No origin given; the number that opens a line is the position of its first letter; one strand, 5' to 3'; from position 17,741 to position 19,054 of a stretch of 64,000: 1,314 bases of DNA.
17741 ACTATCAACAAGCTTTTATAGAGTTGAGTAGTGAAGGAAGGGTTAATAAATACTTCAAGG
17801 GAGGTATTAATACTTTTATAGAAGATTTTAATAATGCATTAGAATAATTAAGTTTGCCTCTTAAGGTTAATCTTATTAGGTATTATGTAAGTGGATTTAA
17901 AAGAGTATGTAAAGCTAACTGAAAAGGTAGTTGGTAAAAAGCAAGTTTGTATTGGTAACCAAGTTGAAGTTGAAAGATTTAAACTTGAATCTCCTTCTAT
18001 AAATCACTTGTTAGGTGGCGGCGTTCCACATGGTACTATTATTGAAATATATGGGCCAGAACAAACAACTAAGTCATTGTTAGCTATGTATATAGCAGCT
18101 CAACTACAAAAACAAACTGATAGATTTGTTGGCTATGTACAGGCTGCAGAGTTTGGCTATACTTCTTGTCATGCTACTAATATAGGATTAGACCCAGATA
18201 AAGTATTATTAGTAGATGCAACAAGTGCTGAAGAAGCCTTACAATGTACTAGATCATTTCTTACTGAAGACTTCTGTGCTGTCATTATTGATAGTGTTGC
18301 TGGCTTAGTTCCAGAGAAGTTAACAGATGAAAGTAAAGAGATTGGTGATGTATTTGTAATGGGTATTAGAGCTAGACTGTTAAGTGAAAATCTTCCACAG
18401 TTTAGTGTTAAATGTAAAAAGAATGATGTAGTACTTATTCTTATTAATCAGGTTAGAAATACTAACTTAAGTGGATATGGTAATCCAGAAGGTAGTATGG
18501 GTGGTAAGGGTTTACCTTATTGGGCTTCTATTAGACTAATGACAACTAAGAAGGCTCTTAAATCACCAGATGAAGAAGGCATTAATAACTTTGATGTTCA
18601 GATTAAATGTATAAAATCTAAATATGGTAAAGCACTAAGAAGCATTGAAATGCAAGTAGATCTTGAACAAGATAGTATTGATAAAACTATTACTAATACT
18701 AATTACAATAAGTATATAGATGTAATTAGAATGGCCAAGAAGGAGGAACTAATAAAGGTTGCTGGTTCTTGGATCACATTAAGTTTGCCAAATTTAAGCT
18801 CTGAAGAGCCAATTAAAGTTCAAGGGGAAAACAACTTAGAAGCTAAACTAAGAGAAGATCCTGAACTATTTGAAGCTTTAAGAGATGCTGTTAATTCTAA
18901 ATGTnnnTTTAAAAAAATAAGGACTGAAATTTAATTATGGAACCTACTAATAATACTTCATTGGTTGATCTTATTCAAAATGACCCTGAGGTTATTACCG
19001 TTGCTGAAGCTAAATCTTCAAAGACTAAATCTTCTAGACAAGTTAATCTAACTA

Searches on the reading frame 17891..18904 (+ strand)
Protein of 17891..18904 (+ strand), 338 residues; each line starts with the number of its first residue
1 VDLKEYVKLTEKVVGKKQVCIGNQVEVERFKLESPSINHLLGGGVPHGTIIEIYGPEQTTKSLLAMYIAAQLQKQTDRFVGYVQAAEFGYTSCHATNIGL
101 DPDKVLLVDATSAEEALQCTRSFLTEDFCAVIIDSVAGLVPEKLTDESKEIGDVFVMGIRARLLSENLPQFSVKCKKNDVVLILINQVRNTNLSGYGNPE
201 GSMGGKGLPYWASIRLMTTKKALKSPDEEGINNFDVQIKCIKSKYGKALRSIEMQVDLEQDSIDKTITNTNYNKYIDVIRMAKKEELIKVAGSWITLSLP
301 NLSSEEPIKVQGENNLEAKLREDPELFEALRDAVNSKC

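Call 11: search_protein_families(library=phrogs, proteins=[window:17891-18904:+], max_evalue=0.001)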
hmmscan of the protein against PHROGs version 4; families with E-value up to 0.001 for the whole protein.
window:17891-18904:+ (338 aa): 3 families
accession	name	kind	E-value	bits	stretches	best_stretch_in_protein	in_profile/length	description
phrog_97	-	other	1.2e-43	151.1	2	23-233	43-264/506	UvsX-like recombinase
phrog_8337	-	DNA, RNA and nucleotide metabolism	3.1e-20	73.7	1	31-218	51-239/273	DNA repair protein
phrog_9666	-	unknown function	3.9e-08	33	1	160-246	607-691/779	-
